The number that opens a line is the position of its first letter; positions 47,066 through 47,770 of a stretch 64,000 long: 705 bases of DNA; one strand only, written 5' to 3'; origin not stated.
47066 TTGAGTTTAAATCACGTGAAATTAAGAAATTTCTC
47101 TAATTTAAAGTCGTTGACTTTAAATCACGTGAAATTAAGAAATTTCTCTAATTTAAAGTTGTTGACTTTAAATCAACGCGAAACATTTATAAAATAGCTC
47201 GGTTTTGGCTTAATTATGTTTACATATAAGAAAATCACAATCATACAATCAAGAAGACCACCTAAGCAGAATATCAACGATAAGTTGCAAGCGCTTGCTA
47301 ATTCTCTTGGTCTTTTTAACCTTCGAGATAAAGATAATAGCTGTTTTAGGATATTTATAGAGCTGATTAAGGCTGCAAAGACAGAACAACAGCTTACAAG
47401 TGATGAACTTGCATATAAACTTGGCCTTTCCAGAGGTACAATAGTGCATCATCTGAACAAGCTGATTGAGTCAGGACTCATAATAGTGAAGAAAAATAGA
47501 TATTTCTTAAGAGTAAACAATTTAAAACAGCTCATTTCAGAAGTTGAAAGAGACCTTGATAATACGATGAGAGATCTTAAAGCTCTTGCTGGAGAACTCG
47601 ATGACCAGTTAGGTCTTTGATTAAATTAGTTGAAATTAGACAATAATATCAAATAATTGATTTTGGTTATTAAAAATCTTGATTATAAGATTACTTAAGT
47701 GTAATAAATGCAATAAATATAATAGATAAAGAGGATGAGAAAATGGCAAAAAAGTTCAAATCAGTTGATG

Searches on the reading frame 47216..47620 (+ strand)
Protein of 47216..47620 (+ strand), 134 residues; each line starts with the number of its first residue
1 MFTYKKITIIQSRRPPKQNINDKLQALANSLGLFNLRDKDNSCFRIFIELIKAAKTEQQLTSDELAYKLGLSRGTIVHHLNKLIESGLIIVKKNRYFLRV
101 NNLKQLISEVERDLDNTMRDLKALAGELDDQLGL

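Call 9: search_protein_families(library=pfam, proteins=[window:47216-47620:+], max_evalue=0.1)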
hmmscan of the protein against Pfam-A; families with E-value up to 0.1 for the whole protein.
window:47216-47620:+ (134 aa): 33 families (the best 25 are shown)
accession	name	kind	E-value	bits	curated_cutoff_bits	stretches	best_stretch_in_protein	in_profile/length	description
PF12840.13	HTH_20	-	2.1e-08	34.4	27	1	43-90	6-49/51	Helix-turn-helix domain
PF01022.26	HTH_5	-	2.7e-08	34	22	1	57-90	13-46/47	Bacterial regulatory protein, arsR family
PF08279.18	HTH_11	-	3.8e-07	30.3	25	1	55-95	11-51/55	HTH domain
PF13412.12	HTH_24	-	5.2e-06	26.4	21.9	1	57-89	15-47/48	Winged helix-turn-helix DNA-binding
PF13545.12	HTH_Crp_2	-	5.7e-06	26.7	27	1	57-106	20-67/70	Crp-like helix-turn-helix domain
PF12802.13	MarR_2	-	7.3e-05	23.3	27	1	56-93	19-54/61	MarR family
PF14493.12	HTH_40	-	0.00013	22.6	27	1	57-128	10-76/89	Helix-turn-helix domain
PF01047.28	MarR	-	0.0003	21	24.6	1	56-94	14-52/59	MarR family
PF14502.12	HTH_41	-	0.00034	20.4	25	1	63-92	10-39/48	Helix-turn-helix domain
PF01978.25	TrmB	-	0.00047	20.4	25.6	1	57-96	20-59/68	Sugar-specific transcriptional regulator TrmB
PF09339.16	HTH_IclR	-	0.00057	20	22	1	55-89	14-48/52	IclR helix-turn-helix domain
PF13730.12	HTH_36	-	0.00095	19.4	25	1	63-89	29-55/55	Helix-turn-helix domain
PF04157.22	EAP30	-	0.0022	18.2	26.8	1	37-91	163-217/219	EAP30/Vps36 family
PF00392.27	GntR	-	0.0025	17.9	27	1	55-95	19-60/64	Bacterial regulatory proteins, gntR family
PF21476.4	PF0610-like_N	-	0.0034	18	33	1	51-82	10-37/50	PF0610-like, N-terminal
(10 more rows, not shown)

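Call 10: find_homologous_proteins(query=window:47216-47620:+)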
Query window:47216-47620:+ (134 aa): 1968 proteins with E <= 0.001 among 2008 candidates; the best 120 are listed.
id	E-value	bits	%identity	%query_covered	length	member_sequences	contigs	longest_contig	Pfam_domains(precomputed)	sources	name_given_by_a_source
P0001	5.5e-79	280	100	100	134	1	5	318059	PF12840.14,PF13412.13,PF08279.19,PF01022.27,PF13545.13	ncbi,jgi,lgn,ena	-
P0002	5.1e-69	248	87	100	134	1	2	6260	PF12840.14,PF13412.13,PF08279.19,PF01022.27,PF13545.13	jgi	-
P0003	3.3e-67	242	85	100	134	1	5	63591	PF12840.14,PF01022.27,PF13545.13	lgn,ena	-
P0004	6.6e-61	222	78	100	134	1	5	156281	PF12840.14,PF13412.13,PF08279.19,PF01022.27,PF13545.13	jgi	-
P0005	8.8e-61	221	75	100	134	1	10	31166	PF12840.14,PF08279.19,PF01022.27,PF13545.13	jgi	jgi:predicted transcriptional regulator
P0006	2.1e-60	220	76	100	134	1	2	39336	PF12840.14,PF13412.13,PF08279.19,PF01022.27,PF13545.13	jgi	jgi:predicted transcriptional regulator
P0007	9.2e-59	215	75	100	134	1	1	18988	PF08279.19,PF01022.27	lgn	-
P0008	1.1e-57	211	77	100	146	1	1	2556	PF12840.14,PF13412.13,PF08279.19,PF01022.27,PF13545.13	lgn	-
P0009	2.9e-57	210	72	100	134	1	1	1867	PF12840.14,PF08279.19,PF01022.27,PF13545.13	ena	-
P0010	1.5e-56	208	71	100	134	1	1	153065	PF12840.14,PF13412.13,PF01022.27,PF13545.13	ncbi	ncbi:MAG: winged helix-turn-helix domain-containing protein [Candidatus Woesearchaeota archaeon]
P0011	1.7e-56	208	72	100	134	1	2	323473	PF12840.14,PF13412.13,PF08279.19,PF01022.27,PF12802.14,PF13545.13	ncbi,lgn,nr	ncbi:winged helix-turn-helix transcriptional regulator [Candidatus Woesearchaeota archaeon]|nr:winge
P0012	3.5e-56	207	75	100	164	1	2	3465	PF12840.14,PF13412.13,PF08279.19,PF01022.27,PF13545.13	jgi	jgi:DNA-binding transcriptional ArsR family regulator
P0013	4.2e-56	206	73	100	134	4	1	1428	PF12840.14,PF08279.19,PF01022.27,PF13545.13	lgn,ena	-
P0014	5.4e-56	206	72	100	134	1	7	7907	PF12840.14,PF08279.19,PF01022.27,PF13545.13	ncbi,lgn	ncbi:MAG: helix-turn-helix domain-containing protein [Candidatus Woesearchaeota archaeon]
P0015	8.3e-55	202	73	100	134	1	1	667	PF12840.14,PF13412.13,PF08279.19,PF01022.27,PF12802.14,PF13545.13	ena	-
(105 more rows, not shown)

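Call 13: find_related_loci(query=A1, collection=genome_contigs, flank=4000)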
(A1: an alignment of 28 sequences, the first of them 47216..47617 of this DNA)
Query A1 (134 aa) in genome_contigs; peptide patterns used: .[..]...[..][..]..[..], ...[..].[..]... (x = any residue, [..] = any of these).
599 stretches matched a pattern (row limit reached: there are more); 588 encode a relative of the query (tblastn E <= 1e-3); the best 80 are kept; 80 distinct loci.
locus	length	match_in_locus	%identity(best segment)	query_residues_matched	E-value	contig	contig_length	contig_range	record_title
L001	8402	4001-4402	72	1-134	6e-64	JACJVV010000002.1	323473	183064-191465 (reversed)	MAG: Candidatus Woesearchaeota archaeon isolate HK-STAS-Nano-4 HK-STAS-Nano-4_2, whole genome shotgun sequence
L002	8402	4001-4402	71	1-134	6e-64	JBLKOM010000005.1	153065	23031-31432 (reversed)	MAG: Candidatus Woesearchaeota archaeon isolate MAG.221 NODE_220_length_153065_cov_10.805789, whole genome shotgun seque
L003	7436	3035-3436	72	1-134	2e-63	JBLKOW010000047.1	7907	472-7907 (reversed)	MAG: Candidatus Woesearchaeota archaeon isolate MAG.4 NODE_23299_length_7907_cov_13.389017, whole genome shotgun sequenc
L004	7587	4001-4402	63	1-134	2e-54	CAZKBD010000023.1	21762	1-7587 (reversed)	MAG TPA_asm: uncultured Methanosarcinales archaeon isolate SRP062349_co5_67 genome assembly, contig: NODE_691_length_217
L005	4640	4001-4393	64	4-134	8e-54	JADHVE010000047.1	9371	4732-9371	MAG: Candidatus Woesearchaeota archaeon isolate BS150m-G64 BS-150m-C6882, whole genome shotgun sequence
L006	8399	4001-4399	59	2-134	8e-53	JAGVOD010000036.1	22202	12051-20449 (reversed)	MAG: archaeon isolate DeMMO3_27 c_000000025338, whole genome shotgun sequence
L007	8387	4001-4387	60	6-134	2e-52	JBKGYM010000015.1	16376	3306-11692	MAG: Candidatus Woesearchaeota archaeon isolate C1M08_50 NODE_2055_length_16376_cov_4.238588, whole genome shotgun seque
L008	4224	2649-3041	60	4-134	2e-52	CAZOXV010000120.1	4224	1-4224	MAG TPA_asm: uncultured Methanosarcinales archaeon isolate SRP252850_co1_245 genome assembly, contig: NODE_38545_length_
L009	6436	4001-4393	60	4-134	2e-52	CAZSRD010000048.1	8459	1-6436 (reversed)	MAG TPA_asm: uncultured Methanosarcinales archaeon isolate SRP178699_co1_479 genome assembly, contig: NODE_11874_length_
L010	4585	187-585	62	2-134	1e-52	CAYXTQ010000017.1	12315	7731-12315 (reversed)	MAG TPA_asm: uncultured Methanosarcinales archaeon isolate binchicken_co266_33 genome assembly, contig: NODE_9074_length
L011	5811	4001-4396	64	4-134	2e-52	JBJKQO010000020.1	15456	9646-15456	MAG: Candidatus Woesearchaeota archaeon isolate Bin_36 S1Ck127_1990281_flag_0_multi_7.9954_len_15456, whole genome shotg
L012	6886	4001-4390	62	5-134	2e-52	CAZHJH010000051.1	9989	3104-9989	MAG TPA_asm: uncultured Methanosarcinales archaeon isolate SRP050083_co7_604 genome assembly, contig: NODE_6189_length_9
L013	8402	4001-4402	60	1-134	4e-52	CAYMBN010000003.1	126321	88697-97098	MAG TPA_asm: uncultured Methanosarcinales archaeon isolate SRP077602_co2_87 genome assembly, contig: NODE_156_length_126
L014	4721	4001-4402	60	1-134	1e-51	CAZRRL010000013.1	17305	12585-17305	MAG TPA_asm: uncultured Methanosarcinales archaeon isolate binchicken_co251_826 genome assembly, contig: NODE_4509_lengt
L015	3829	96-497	58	1-134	1e-51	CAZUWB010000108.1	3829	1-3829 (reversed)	MAG TPA_asm: uncultured Methanosarcinales archaeon isolate binchicken_co125_976 genome assembly, contig: NODE_47578_leng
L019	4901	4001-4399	62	2-134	1e-51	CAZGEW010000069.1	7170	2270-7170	MAG TPA_asm: uncultured Methanosarcinales archaeon isolate binchicken_co144_1089 genome assembly, contig: NODE_21648_len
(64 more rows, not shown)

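Call 18: search_solved_structures(query=A1, max_evalue=1, show_alignments=2)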
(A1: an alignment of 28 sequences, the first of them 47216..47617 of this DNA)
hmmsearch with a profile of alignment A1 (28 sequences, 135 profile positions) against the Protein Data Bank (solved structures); distinct sequences matched with E-value up to 1: 37.
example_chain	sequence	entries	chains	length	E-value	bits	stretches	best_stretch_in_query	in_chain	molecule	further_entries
2d1h_A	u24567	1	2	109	2.4e-06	30.7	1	39-95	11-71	109aa long hypothetical transcriptional regulator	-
3bpv_A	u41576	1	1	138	0.0014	21.7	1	27-104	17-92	Transcriptional regulator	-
3bpx_A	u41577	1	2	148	0.0017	21.4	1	26-104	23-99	Transcriptional regulator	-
1uly_A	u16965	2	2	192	0.003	20.6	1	57-94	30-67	hypothetical protein PH1932 | hypothetical transcription regulator protein, PH1932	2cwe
8qaf_A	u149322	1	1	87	0.0042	20.2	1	85-131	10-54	sc-apCC-8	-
2oqg_A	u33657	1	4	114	0.0074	19.3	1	61-130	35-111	Possible transcriptional regulator, ArsR family protein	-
3jth_A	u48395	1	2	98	0.0079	19.3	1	57-109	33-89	Transcription activator HlyU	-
5znx_A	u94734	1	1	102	0.009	19.1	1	57-109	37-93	Transcriptional activator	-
6sbs_A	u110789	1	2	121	0.015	18.3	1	56-102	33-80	Regulatory protein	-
6j0e_A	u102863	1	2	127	0.017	18.2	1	60-90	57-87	Arsenic responsive repressor ArsR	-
1ku9_A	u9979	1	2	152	0.018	18.1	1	58-131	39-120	hypothetical protein MJ223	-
2jsc_A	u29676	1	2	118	0.043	16.9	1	65-113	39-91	Transcriptional regulator Rv1994c/MT2050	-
2dbb_A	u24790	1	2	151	0.067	16.2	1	46-91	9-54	Putative HTH-type transcriptional regulator PH0061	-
2ra5_A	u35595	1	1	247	0.077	16.1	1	65-94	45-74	Putative transcriptional regulator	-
2b0l_A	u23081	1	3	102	0.096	15.8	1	61-108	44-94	GTP-sensing transcriptional pleiotropic repressor codY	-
2p4w_A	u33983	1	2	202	0.68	13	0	62-93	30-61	Transcriptional regulatory protein arsR family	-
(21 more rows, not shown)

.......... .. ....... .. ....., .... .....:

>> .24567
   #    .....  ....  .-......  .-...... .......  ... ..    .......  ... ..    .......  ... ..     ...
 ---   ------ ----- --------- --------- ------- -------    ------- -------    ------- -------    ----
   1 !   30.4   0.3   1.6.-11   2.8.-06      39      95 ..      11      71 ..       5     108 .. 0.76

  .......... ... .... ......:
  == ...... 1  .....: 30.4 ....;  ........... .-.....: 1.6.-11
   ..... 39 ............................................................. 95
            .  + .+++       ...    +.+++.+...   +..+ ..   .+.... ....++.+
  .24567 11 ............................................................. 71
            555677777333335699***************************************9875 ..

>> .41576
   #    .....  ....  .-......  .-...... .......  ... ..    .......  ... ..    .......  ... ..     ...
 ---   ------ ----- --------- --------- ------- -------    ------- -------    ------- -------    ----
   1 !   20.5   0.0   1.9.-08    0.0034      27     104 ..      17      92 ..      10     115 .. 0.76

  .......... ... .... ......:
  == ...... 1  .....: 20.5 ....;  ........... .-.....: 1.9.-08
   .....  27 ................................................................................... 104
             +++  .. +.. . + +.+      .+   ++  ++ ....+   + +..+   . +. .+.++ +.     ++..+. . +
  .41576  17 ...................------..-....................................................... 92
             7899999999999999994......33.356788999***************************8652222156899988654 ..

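Call 22: find_encoding_contigs(protein=P0002, flank=4000, max_places=2)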
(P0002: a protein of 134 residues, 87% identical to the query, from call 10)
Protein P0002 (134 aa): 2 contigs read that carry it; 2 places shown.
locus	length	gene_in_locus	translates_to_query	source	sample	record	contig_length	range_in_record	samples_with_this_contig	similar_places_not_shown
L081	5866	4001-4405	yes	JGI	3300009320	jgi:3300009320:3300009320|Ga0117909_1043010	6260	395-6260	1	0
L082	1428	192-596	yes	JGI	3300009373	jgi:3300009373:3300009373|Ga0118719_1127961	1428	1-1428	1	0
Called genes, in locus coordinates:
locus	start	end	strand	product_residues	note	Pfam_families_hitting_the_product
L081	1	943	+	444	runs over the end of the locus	?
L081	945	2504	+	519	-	PF00155:Aminotran_1_2 (weak)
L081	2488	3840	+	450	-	PF00155:Aminotran_1_2 (weak)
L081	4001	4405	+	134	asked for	PF12840:HTH_20 (weak), PF08279:HTH_11 (faint), PF13412:HTH_24 (faint), PF13545:HTH_Crp_2 (weak), PF01022:HTH_5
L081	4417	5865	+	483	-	?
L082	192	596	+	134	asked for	PF12840:HTH_20 (weak), PF08279:HTH_11 (faint), PF13412:HTH_24 (faint), PF13545:HTH_Crp_2 (weak), PF01022:HTH_5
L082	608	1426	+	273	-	?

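Call 23: find_encoding_contigs(protein=P0003, flank=4000, max_places=3)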
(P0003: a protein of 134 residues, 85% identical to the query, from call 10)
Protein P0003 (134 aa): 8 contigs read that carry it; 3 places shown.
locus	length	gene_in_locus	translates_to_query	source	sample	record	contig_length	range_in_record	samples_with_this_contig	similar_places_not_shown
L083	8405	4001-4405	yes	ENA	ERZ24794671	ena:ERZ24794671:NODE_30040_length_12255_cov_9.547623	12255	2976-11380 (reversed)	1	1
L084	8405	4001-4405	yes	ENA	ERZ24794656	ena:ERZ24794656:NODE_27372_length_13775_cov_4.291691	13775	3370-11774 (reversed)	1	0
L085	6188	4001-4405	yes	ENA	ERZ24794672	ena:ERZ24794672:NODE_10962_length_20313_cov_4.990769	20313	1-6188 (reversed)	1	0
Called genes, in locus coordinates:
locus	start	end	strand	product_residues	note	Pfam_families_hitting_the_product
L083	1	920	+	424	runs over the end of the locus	-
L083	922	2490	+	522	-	PF00155:Aminotran_1_2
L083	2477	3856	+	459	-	PF00155:Aminotran_1_2 (weak)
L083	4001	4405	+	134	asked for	PF13545:HTH_Crp_2 (weak), PF12840:HTH_20 (weak), PF01022:HTH_5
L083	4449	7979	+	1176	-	PF01855:POR_N, PF17147:PFOR_II, PF01558:POR, PF10371:EKR, PF00037:Fer4, PF12838:Fer4_7, PF13484:Fer4_16, PF02775:TPP_enzyme_C, +6 more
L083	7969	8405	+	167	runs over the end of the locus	PF02915:Rubrerythrin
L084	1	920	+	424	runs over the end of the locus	-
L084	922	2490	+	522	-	PF00155:Aminotran_1_2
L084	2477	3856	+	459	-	PF00155:Aminotran_1_2 (weak)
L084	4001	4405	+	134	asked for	PF13545:HTH_Crp_2 (weak), PF12840:HTH_20 (weak), PF01022:HTH_5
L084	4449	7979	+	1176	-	PF01855:POR_N, PF17147:PFOR_II, PF01558:POR, PF10371:EKR, PF00037:Fer4, PF12838:Fer4_7, PF13484:Fer4_16, PF02775:TPP_enzyme_C, +6 more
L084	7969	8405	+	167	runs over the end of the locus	PF02915:Rubrerythrin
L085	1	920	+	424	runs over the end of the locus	-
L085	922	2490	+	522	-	PF00155:Aminotran_1_2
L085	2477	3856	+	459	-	PF00155:Aminotran_1_2 (weak)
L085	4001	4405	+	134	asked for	PF13545:HTH_Crp_2 (weak), PF12840:HTH_20 (weak), PF01022:HTH_5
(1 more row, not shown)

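Call 24: find_encoding_contigs(protein=P0004, flank=4000, max_places=3)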
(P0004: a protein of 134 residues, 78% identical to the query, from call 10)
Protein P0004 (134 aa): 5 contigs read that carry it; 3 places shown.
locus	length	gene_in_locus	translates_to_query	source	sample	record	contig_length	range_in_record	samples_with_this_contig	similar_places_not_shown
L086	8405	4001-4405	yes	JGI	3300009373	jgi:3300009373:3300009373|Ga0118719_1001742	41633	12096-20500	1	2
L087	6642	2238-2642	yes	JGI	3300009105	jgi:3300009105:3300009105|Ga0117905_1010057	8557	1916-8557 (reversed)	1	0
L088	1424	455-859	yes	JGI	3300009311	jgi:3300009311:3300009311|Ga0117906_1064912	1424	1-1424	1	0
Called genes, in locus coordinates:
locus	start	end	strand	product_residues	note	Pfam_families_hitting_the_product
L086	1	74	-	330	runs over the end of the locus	-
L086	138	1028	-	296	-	PF00459:Inositol_P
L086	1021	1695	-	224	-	PF00702:Hydrolase, PF12710:HAD (weak), PF13419:HAD_2, PF13242:Hydrolase_like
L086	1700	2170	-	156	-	PF05239:PRC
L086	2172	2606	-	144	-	PF05239:PRC (weak)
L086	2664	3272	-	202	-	PF09335:VTT_dom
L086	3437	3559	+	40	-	-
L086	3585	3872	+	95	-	-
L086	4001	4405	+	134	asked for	PF12840:HTH_20, PF08279:HTH_11 (weak), PF13545:HTH_Crp_2, PF01022:HTH_5, PF13412:HTH_24 (faint)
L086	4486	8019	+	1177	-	PF01855:POR_N, PF17147:PFOR_II, PF01558:POR, PF10371:EKR, PF00037:Fer4 (weak), PF12837:Fer4_6 (weak), PF12838:Fer4_7, PF13237:Fer4_10, +6 more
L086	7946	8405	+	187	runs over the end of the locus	PF02915:Rubrerythrin (weak)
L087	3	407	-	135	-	?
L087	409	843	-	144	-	PF05239:PRC (weak)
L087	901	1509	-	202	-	PF09335:VTT_dom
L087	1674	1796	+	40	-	-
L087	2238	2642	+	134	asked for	PF12840:HTH_20, PF08279:HTH_11 (weak), PF13545:HTH_Crp_2, PF01022:HTH_5, PF13412:HTH_24 (faint)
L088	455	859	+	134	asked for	PF12840:HTH_20, PF08279:HTH_11 (weak), PF13545:HTH_Crp_2, PF01022:HTH_5, PF13412:HTH_24 (faint)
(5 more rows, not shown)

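Call 27: find_related_loci(query=window:47216-47617:+, collection=metagenome_contigs, flank=2500)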
Query window:47216-47617:+ (134 aa) in metagenome_contigs; peptide patterns used: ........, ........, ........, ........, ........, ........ (x = any residue, [..] = any of these).
235 stretches matched a pattern; 19 encode a relative of the query (tblastn E <= 1e-3); 19 distinct loci.
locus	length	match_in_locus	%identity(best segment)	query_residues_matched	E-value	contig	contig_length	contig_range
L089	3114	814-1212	56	2-134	9e-51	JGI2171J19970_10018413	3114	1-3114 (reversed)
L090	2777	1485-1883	56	2-134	9e-51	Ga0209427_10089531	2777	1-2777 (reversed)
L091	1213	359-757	54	2-134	4e-52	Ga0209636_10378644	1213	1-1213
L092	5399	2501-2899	57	2-134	8e-50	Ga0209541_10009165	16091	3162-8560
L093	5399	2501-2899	57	2-134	2e-49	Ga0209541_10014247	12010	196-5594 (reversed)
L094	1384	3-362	62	15-134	3e-50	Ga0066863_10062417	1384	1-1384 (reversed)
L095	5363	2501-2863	60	14-134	4e-48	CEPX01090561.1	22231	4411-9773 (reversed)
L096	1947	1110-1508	54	2-134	4e-48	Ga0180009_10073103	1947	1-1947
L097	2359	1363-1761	53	2-134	1e-47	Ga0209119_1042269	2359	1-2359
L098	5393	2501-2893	54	4-134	3e-47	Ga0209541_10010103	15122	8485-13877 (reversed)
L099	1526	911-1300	56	5-134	7e-48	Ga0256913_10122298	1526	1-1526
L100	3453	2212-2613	51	1-134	6e-46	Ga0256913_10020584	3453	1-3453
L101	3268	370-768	53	2-134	5e-45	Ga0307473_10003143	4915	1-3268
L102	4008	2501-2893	50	3-133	5e-45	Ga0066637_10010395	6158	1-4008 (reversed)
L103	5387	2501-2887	50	4-132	1e-44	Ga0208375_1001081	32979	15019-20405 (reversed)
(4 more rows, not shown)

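Call 28: find_encoding_contigs(protein=P0001, flank=1500, max_places=6)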
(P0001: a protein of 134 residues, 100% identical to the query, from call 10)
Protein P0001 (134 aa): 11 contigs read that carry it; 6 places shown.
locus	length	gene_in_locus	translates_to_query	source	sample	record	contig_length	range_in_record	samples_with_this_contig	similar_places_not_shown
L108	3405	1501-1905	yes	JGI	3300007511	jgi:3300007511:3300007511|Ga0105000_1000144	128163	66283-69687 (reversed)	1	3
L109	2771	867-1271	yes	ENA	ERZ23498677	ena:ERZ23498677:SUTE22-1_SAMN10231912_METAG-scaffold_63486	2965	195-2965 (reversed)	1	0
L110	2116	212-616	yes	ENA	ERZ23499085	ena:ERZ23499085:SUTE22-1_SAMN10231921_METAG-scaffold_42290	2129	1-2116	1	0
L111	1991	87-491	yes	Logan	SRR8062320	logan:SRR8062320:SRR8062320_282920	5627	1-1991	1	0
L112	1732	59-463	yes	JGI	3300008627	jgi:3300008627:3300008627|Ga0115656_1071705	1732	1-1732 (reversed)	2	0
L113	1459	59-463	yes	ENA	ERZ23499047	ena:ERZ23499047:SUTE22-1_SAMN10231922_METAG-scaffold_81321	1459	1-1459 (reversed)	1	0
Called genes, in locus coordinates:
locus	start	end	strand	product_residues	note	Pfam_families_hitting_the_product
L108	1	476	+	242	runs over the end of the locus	-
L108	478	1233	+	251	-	-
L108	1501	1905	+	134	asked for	PF12840:HTH_20, PF08279:HTH_11 (weak), PF13412:HTH_24 (weak), PF13545:HTH_Crp_2 (weak), PF01022:HTH_5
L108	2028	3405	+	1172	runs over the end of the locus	PF01855:POR_N, PF17147:PFOR_II, PF01558:POR, PF10371:EKR, PF00037:Fer4 (weak), PF12838:Fer4_7, PF13237:Fer4_10, PF02775:TPP_enzyme_C, +5 more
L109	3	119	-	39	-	?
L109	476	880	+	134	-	PF17680:FlgO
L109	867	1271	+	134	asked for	PF12840:HTH_20, PF08279:HTH_11 (weak), PF13412:HTH_24 (weak), PF13545:HTH_Crp_2 (weak), PF01022:HTH_5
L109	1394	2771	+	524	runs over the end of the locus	?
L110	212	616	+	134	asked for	PF12840:HTH_20, PF08279:HTH_11 (weak), PF13412:HTH_24 (weak), PF13545:HTH_Crp_2 (weak), PF01022:HTH_5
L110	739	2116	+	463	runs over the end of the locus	?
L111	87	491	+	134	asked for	PF12840:HTH_20, PF08279:HTH_11 (weak), PF13412:HTH_24 (weak), PF13545:HTH_Crp_2 (weak), PF01022:HTH_5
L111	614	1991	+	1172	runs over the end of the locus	PF01855:POR_N, PF17147:PFOR_II, PF01558:POR, PF10371:EKR, PF00037:Fer4 (weak), PF12838:Fer4_7, PF13237:Fer4_10, PF02775:TPP_enzyme_C, +5 more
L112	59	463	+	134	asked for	PF12840:HTH_20, PF08279:HTH_11 (weak), PF13412:HTH_24 (weak), PF13545:HTH_Crp_2 (weak), PF01022:HTH_5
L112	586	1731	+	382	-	?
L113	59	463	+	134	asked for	PF12840:HTH_20, PF08279:HTH_11 (weak), PF13412:HTH_24 (weak), PF13545:HTH_Crp_2 (weak), PF01022:HTH_5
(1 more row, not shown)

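Call 29: find_encoding_contigs(protein=P0005, flank=2500, max_places=4)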
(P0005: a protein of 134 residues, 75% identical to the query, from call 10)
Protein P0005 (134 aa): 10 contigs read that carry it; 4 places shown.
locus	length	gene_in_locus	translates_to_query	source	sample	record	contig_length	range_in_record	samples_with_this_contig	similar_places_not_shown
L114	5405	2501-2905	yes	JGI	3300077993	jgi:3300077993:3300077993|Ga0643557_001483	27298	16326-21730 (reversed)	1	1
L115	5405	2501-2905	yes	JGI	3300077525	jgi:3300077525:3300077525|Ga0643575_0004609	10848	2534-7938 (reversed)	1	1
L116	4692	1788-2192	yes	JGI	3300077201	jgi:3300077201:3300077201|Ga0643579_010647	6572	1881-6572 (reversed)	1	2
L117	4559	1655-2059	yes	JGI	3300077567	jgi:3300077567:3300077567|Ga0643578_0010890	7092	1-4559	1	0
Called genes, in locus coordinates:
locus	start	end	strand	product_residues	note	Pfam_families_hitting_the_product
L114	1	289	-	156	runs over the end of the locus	PF05239:PRC (weak)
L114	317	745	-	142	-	PF05239:PRC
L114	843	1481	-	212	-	PF09335:VTT_dom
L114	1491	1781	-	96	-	-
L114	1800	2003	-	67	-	PF20095:DUF6485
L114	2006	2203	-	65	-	-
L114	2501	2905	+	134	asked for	PF08279:HTH_11 (faint), PF12840:HTH_20 (weak), PF13545:HTH_Crp_2 (faint), PF01022:HTH_5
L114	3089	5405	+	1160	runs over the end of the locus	PF01855:POR_N, PF17147:PFOR_II, PF01558:POR, PF10371:EKR, PF00037:Fer4, PF12838:Fer4_7, PF13187:Fer4_9, PF13484:Fer4_16, +6 more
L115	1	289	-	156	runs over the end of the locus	PF05239:PRC (weak)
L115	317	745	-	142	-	PF05239:PRC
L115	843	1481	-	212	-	PF09335:VTT_dom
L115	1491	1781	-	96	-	-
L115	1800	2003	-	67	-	PF20095:DUF6485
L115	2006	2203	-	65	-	-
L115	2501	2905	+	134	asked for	PF08279:HTH_11 (faint), PF12840:HTH_20 (weak), PF13545:HTH_Crp_2 (faint), PF01022:HTH_5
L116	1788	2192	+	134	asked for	PF08279:HTH_11 (faint), PF12840:HTH_20 (weak), PF13545:HTH_Crp_2 (faint), PF01022:HTH_5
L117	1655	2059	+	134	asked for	PF08279:HTH_11 (faint), PF12840:HTH_20 (weak), PF13545:HTH_Crp_2 (faint), PF01022:HTH_5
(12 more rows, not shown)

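Call 30: find_encoding_contigs(protein=P0006, flank=2500, max_places=2)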
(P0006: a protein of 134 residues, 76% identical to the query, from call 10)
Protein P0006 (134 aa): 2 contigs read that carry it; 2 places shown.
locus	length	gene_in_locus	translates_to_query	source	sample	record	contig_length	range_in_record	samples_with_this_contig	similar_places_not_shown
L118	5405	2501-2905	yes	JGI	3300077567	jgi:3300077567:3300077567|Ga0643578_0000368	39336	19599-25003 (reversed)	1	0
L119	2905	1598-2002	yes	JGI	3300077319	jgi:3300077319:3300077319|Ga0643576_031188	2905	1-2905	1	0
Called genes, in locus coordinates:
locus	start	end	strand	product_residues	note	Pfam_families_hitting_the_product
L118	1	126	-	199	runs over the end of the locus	PF18955:DUF5698, PF10035:DUF2179 (weak)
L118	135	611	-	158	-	PF05239:PRC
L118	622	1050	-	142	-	PF05239:PRC (weak)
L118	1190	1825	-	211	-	PF09335:VTT_dom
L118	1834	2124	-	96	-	-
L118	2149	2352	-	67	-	PF20095:DUF6485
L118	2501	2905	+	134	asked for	PF12840:HTH_20, PF08279:HTH_11 (weak), PF13545:HTH_Crp_2 (weak), PF01022:HTH_5, PF13412:HTH_24 (weak)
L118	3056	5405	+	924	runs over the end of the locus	PF00690:Cation_ATPase_N, PF00122:E1-E2_ATPase, PF13246:Cation_ATPase, PF00702:Hydrolase, PF00689:Cation_ATPase_C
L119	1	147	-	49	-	?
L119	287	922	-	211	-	PF09335:VTT_dom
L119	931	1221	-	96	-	-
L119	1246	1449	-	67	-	PF20095:DUF6485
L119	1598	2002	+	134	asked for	PF12840:HTH_20, PF08279:HTH_11 (weak), PF13545:HTH_Crp_2 (weak), PF01022:HTH_5, PF13412:HTH_24 (weak)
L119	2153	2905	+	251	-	?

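Call 31: find_encoding_contigs(protein=P0007, flank=2500, max_places=2)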
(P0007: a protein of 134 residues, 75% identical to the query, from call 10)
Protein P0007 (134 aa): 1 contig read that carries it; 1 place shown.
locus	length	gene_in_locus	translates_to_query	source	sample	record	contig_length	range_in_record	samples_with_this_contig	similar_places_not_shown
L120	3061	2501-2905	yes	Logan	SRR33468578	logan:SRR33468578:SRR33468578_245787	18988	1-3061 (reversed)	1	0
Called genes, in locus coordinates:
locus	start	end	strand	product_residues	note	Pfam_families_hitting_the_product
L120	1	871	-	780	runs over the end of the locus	-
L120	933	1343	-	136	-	-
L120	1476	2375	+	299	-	-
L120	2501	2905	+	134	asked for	PF08279:HTH_11 (weak), PF01022:HTH_5 (weak)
